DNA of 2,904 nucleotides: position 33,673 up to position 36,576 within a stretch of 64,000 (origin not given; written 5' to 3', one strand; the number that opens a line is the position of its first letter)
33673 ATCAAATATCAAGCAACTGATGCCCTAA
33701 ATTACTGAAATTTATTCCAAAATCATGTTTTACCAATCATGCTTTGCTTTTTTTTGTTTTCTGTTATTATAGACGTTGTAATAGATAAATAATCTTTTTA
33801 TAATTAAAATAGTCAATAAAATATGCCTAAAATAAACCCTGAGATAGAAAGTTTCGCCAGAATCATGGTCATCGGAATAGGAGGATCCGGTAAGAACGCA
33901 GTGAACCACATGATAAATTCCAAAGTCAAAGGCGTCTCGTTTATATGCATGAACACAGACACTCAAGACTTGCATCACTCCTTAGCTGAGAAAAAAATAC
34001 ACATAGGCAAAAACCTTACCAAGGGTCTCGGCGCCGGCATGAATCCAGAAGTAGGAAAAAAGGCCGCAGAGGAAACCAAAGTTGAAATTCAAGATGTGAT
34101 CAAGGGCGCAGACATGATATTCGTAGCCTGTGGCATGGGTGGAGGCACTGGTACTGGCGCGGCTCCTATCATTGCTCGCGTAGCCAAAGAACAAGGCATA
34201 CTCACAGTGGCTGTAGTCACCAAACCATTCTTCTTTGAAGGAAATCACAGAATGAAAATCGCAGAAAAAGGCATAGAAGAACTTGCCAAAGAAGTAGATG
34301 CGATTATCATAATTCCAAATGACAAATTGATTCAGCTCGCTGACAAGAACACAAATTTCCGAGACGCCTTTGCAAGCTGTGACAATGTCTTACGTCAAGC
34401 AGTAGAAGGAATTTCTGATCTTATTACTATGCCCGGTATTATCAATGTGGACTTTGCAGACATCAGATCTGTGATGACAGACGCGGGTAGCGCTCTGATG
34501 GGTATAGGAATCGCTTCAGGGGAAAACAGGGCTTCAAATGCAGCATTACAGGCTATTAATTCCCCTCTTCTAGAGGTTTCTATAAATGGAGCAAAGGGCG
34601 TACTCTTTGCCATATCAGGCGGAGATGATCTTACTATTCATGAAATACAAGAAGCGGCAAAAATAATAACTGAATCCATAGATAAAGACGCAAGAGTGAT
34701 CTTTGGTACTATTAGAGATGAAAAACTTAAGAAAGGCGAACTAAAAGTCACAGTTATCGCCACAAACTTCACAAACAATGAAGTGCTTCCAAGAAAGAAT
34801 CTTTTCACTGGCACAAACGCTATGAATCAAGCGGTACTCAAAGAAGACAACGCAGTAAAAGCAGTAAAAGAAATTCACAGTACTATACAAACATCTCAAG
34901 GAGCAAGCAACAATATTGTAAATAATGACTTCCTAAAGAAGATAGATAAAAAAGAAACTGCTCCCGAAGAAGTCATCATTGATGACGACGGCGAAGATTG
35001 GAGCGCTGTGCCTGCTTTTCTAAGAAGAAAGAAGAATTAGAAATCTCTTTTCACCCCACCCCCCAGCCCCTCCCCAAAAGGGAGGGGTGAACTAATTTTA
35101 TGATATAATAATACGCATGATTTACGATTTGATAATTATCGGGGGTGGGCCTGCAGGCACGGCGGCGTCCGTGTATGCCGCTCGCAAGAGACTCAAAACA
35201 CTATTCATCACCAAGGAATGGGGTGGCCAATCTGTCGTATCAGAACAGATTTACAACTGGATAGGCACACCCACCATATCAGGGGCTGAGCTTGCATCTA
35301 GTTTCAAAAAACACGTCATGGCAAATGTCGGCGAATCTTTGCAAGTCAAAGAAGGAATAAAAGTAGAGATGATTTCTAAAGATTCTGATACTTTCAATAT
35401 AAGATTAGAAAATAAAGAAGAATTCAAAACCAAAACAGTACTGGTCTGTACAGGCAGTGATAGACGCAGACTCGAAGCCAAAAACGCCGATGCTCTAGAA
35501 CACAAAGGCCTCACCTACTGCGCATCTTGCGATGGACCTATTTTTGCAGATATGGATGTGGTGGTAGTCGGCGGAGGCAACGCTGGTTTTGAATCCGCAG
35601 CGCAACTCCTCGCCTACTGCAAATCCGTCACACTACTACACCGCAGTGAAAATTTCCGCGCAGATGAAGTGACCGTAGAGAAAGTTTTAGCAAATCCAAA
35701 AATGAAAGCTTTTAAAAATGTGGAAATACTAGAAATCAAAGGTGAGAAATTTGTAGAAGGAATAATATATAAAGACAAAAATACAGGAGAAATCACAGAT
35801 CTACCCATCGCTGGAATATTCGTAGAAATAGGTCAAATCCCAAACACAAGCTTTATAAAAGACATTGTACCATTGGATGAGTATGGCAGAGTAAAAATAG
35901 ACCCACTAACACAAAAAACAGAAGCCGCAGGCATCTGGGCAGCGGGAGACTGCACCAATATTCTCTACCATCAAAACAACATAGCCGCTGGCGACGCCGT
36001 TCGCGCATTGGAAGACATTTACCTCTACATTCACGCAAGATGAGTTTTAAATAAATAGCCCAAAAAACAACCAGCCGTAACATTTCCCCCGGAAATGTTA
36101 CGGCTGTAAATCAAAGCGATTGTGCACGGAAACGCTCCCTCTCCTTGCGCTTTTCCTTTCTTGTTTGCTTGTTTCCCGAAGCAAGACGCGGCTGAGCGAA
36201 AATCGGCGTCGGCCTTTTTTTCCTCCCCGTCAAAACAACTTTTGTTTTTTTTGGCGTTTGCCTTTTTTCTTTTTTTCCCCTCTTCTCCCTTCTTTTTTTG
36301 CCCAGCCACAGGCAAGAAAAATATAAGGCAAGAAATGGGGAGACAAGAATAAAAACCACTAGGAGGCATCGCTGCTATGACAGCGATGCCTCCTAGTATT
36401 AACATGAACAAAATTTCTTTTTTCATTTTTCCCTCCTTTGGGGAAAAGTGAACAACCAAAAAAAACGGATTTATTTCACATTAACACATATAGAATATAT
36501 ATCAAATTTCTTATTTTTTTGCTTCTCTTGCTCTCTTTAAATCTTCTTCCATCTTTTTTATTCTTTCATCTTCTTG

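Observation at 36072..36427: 250-bp polypyrimidine/purine-skewed low-complexity tract bracketed by two perfect 16-bp hairpins, with a candidate TM + K-rich ORF and a strong SD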

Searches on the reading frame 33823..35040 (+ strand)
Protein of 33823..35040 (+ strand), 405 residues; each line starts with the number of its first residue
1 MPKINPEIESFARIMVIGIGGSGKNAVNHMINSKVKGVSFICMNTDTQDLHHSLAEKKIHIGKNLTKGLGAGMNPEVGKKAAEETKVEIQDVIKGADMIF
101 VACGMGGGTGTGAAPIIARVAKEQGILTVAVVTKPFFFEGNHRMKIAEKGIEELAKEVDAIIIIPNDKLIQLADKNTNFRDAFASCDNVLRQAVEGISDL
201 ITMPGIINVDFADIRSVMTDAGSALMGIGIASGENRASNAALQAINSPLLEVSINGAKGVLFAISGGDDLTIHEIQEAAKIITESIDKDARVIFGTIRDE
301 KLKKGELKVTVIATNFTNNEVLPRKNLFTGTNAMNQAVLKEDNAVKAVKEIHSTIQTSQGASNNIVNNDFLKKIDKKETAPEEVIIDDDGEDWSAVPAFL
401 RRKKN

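Call 53: find_encoding_contigs(protein=window:33823-35040:+, flank=2500, max_places=10)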
Protein window:33823-35040:+ (405 aa): 7 contigs read that carry it; 3 places shown.
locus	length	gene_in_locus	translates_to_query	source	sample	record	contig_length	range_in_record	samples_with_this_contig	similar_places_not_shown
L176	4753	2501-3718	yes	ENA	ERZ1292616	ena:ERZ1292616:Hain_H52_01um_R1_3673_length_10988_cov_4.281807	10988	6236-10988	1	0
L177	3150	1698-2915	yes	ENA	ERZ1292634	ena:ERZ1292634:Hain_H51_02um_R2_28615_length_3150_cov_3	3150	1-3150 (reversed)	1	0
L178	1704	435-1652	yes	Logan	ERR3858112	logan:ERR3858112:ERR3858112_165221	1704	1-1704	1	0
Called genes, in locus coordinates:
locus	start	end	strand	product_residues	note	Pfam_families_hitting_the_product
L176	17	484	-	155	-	PF03449:GreA_GreB_N, PF01272:GreA_GreB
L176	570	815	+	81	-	-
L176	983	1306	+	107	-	PF02130:YbeY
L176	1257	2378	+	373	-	PF06723:MreB_Mbl (faint), PF02491:SHS2_FTSA, PF11104:PilM_2, PF14450:FtsA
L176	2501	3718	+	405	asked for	PF00091:Tubulin, PF12327:FtsZ_C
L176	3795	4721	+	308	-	PF00890:FAD_binding_2 (faint), PF01134:GIDA (faint), PF01266:DAO (faint), PF01946:Thi4 (faint), PF07992:Pyr_redox_2, PF12831:FAD_oxidored (weak), PF13738:Pyr_redox_3, PF00070:Pyr_redox (weak), +1 more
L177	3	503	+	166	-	?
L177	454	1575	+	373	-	PF06723:MreB_Mbl (faint), PF02491:SHS2_FTSA, PF11104:PilM_2, PF14450:FtsA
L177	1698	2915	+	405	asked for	PF00091:Tubulin, PF12327:FtsZ_C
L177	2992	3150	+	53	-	?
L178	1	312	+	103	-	?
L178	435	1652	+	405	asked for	PF00091:Tubulin, PF12327:FtsZ_C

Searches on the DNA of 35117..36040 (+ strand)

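Call 46: search_rna_families(source=L096, start=3800, end=5100, threshold=evalue, max_evalue=1)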
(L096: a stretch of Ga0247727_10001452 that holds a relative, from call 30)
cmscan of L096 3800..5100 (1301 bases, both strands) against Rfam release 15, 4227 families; matches with E-value up to 1: 4.
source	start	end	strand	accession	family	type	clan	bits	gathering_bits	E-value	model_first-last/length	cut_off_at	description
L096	4871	4942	+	RF00005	tRNA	Gene; tRNA;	CL00001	61.7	29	1.3e-12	1-71/71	no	tRNA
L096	4701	4787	-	RF00005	tRNA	Gene; tRNA;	CL00001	57.4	29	1.9e-11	1-71/71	no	tRNA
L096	4871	4941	+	RF01684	mascRNA-menRNA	Gene;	-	22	42.5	0.13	1-56/56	no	MALAT1-associated small cytoplasmic RNA/MEN beta RNA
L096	4700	4787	+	RF04354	Plastid-ycf2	Cis-reg;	-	21.2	65.7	0.18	1-75/75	no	Plastid-ycf2 5UTR RNA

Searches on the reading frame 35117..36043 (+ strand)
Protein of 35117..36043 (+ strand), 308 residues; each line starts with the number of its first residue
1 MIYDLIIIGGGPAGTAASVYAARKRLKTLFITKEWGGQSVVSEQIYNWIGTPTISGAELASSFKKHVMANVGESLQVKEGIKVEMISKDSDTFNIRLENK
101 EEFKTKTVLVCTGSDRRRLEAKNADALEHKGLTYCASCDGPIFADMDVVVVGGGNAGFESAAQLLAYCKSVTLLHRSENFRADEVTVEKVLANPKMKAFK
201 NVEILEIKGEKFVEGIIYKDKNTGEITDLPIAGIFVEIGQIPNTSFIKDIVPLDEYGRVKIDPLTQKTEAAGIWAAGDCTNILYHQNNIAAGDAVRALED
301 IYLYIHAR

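Call 12: find_encoding_contigs(protein=window:35117-36043:+, flank=4000, max_places=8)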
Protein window:35117-36043:+ (308 aa): 9 contigs read that carry it; 5 places shown.
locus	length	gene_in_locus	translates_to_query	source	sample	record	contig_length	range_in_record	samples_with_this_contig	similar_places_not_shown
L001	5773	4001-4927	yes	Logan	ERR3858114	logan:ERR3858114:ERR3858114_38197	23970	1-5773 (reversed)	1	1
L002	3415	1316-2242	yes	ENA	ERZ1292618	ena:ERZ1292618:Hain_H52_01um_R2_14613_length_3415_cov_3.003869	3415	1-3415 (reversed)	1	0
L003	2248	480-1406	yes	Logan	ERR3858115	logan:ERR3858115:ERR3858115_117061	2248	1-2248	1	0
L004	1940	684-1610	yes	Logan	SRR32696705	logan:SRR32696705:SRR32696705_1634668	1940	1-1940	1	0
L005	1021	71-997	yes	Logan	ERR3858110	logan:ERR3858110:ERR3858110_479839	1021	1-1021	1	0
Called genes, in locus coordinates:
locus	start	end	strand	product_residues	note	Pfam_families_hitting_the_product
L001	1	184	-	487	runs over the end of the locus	PF01336:tRNA_anti-codon, PF00152:tRNA-synt_2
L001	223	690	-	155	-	PF03449:GreA_GreB_N, PF01272:GreA_GreB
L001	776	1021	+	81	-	-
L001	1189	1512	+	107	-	PF02130:YbeY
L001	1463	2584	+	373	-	PF06723:MreB_Mbl (faint), PF02491:SHS2_FTSA, PF11104:PilM_2, PF14450:FtsA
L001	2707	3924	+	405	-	PF00091:Tubulin, PF12327:FtsZ_C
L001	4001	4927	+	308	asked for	PF00890:FAD_binding_2 (faint), PF01134:GIDA (faint), PF01266:DAO (faint), PF01946:Thi4 (faint), PF07992:Pyr_redox_2, PF12831:FAD_oxidored (weak), PF13738:Pyr_redox_3, PF00070:Pyr_redox (weak), +1 more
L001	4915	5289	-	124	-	-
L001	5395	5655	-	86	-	-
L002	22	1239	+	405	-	PF00091:Tubulin, PF12327:FtsZ_C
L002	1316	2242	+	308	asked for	PF00890:FAD_binding_2 (faint), PF01134:GIDA (faint), PF01266:DAO (faint), PF01946:Thi4 (faint), PF07992:Pyr_redox_2, PF12831:FAD_oxidored (weak), PF13738:Pyr_redox_3, PF00070:Pyr_redox (weak), +1 more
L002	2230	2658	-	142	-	-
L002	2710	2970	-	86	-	-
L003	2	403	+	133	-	?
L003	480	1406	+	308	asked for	PF00890:FAD_binding_2 (faint), PF01134:GIDA (faint), PF01266:DAO (faint), PF01946:Thi4 (faint), PF07992:Pyr_redox_2, PF12831:FAD_oxidored (weak), PF13738:Pyr_redox_3, PF00070:Pyr_redox (weak), +1 more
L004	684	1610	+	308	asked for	PF00890:FAD_binding_2 (faint), PF01134:GIDA (faint), PF01266:DAO (faint), PF01946:Thi4 (faint), PF07992:Pyr_redox_2, PF12831:FAD_oxidored (weak), PF13738:Pyr_redox_3, PF00070:Pyr_redox (weak), +1 more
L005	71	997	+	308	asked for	PF00890:FAD_binding_2 (faint), PF01134:GIDA (faint), PF01266:DAO (faint), PF01946:Thi4 (faint), PF07992:Pyr_redox_2, PF12831:FAD_oxidored (weak), PF13738:Pyr_redox_3, PF00070:Pyr_redox (weak), +1 more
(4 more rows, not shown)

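Call 16: find_related_loci(query=window:35117-36040:+, collection=genome_contigs, flank=4000)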
Query window:35117-36040:+ (308 aa) in genome_contigs; peptide patterns used: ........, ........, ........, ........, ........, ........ (x = any residue, [..] = any of these).
353 stretches matched a pattern; 208 encode a relative of the query (tblastn E <= 1e-3); the best 80 are kept; 80 distinct loci.
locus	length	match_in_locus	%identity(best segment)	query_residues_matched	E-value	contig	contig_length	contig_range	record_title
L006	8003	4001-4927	77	1-308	6e-163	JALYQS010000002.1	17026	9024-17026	MAG: bacterium isolate MDV bin69 SD1454-56_k127_567351, whole genome shotgun sequence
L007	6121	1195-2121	76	1-308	4e-162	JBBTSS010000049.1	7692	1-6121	MAG: Patescibacteria group bacterium isolate H41-bin121_1 H41_bin121_1_000000000049, whole genome shotgun sequence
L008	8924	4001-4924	78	1-308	1e-158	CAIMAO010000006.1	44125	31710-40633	uncultured bacterium isolate AM-lipid-01-D8_bin-1576 genome assembly, contig: bin-1576:06/46, whole genome shotgun seque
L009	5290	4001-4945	73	1-308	7e-159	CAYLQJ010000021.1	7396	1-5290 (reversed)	MAG TPA_asm: uncultured Candidatus Saccharibacteria bacterium isolate SRP285395_co1_362 genome assembly, contig: NODE_17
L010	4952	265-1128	77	21-308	9e-159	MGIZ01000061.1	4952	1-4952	MAG: Candidatus Yanofskybacteria bacterium RIFCSPHIGHO2_01_FULL_39_8b rifcsphigho2_01_scaffold_82250, whole genome shotg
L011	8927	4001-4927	74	1-308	7e-156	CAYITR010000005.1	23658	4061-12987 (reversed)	MAG TPA_asm: uncultured Candidatus Saccharibacteria bacterium isolate ERP119705_co7_426 genome assembly, contig: NODE_17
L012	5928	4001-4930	77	1-308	1e-155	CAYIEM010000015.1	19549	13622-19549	MAG TPA_asm: uncultured Candidatus Saccharibacteria bacterium isolate ERP119705_co1_285 genome assembly, contig: NODE_30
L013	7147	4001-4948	72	1-308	4e-155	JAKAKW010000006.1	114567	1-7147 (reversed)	MAG: bacterium isolate WY4.bin98 NODE_170_length_114567_cov_2.298646, whole genome shotgun sequence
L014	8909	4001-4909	76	6-308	2e-153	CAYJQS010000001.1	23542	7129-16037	MAG TPA_asm: uncultured Candidatus Saccharibacteria bacterium isolate ERP125453_co1_243 genome assembly, contig: NODE_19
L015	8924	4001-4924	70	1-308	2e-153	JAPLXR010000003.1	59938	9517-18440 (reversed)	MAG: Candidatus Nomurabacteria bacterium isolate LacPavin_0818_WC55_MAG_33_13 LacPavin_0818_WC55_scaffold_150504, whole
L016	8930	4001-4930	73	1-308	2e-153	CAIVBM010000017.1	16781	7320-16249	uncultured bacterium isolate AM-lipid-01-D10_bin-0933 genome assembly, contig: bin-0933:17/54, whole genome shotgun sequ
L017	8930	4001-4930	76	1-308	2e-153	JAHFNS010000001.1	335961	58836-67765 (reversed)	MAG: Candidatus Nomurabacteria bacterium isolate nzgw486 NODE_6_length_335962_cov_15.263479, whole genome shotgun sequen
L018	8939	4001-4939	71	1-308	3e-153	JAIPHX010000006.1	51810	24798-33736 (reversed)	MAG: Candidatus Paceibacterota bacterium isolate Tobar12.5m-G39 Tobar12-5m-C488, whole genome shotgun sequence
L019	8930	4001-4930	72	1-308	1e-152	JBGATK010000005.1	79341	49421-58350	MAG: Candidatus Paceibacteria bacterium isolate MAG_AAO_AS.39 AAOAS-39_NODE_5_length_79341_cov_11.310254, whole genome s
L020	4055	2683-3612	75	1-308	4e-157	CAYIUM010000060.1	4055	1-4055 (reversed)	MAG TPA_asm: uncultured Candidatus Saccharibacteria bacterium isolate ERP119705_co4_482 genome assembly, contig: NODE_26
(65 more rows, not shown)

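Call 30: find_related_loci(query=window:35117-36040:+, collection=metagenome_contigs, flank=3000)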
Query window:35117-36040:+ (308 aa) in metagenome_contigs; peptide patterns used: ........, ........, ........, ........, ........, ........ (x = any residue, [..] = any of these).
533 stretches matched a pattern; 263 encode a relative of the query (tblastn E <= 1e-3); the best 80 are kept; 80 distinct loci.
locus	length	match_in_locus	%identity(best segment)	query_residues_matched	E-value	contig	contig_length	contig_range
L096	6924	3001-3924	87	1-308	4e-170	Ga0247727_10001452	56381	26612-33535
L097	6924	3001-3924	75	1-308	2e-162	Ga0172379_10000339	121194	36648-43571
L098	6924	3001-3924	76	1-308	3e-161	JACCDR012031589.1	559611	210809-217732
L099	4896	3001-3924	75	1-308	8e-162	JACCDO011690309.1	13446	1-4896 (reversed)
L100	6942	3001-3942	74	1-308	1e-160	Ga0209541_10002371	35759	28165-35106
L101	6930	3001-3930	77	1-308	7e-159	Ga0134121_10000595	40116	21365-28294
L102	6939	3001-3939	77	1-308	5e-158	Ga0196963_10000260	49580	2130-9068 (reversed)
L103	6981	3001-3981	72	1-308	1e-157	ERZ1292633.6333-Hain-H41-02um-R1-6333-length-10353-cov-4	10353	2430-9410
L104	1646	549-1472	72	1-308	3e-170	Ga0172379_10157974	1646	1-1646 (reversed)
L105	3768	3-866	77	21-308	7e-162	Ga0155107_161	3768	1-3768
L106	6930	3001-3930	72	1-308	7e-156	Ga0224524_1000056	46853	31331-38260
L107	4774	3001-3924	71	1-308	1e-157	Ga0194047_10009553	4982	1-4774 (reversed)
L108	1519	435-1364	74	1-308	5e-169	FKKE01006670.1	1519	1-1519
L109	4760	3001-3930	76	1-308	5e-156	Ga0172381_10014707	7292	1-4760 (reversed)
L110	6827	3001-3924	70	1-308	4e-154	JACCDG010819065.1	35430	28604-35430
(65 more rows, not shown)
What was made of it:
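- Tried and rejected: 160 related loci were fetched through TrxB (calls 16, 30).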

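Call 37: find_homologous_proteins(query=L096:4007-4327:-, max_evalue=1)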
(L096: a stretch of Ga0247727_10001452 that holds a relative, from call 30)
Query L096:4007-4327:-: 3 candidates shared short words with the query, none scored E <= 1.

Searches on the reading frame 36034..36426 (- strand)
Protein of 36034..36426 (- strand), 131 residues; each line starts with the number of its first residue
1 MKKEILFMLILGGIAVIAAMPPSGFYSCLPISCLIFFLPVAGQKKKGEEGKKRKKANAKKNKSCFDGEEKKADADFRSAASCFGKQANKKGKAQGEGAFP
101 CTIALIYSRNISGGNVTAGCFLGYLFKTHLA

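Call 15: search_protein_families(library=pfam, proteins=[window:36034-36426:-], max_evalue=0.1)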
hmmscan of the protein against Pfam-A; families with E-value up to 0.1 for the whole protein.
window:36034-36426:- (131 aa): 0 families

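Call 20: find_homologous_proteins(query=window:36034-36426:-, max_evalue=0.01)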
Query window:36034-36426:- (131 aa): 1 proteins with E <= 0.01 among 11 candidates.
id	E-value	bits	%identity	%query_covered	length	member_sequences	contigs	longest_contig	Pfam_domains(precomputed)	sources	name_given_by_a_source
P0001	1.3e-80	286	100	100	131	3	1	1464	-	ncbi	ncbi:MAG: hypothetical protein AAB873_01845 [Patescibacteria group bacterium]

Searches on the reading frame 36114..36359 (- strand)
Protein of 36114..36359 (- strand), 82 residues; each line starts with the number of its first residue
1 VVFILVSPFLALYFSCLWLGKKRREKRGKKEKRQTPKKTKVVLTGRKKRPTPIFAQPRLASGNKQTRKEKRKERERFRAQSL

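Call 15: search_protein_families(library=pfam, proteins=[window:36114-36359:-], max_evalue=0.1)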
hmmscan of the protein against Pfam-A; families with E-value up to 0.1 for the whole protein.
window:36114-36359:- (82 aa): 1 family
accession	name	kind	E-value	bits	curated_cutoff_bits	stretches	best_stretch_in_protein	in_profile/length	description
PF15086.11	UPF0542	-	0.047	14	27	1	2-44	23-65/68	Uncharacterised protein family UPF0542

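Call 65: search_protein_representatives(protein=window:36114-36359:-)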
Query: 82 residues. Proteins with E-value up to 0.001 (for the whole library): 1; up to 1e-10: 0; up to 1e-30: 0. The best 1 are listed.
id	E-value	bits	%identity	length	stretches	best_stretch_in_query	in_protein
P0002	6.2e-09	51.7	48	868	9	38-60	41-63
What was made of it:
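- No homologues exist for frame A, frame B or p107 (calls 20, 37, 65). There is no sequence similarity to any toxin family (calls 15, 20, 65).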
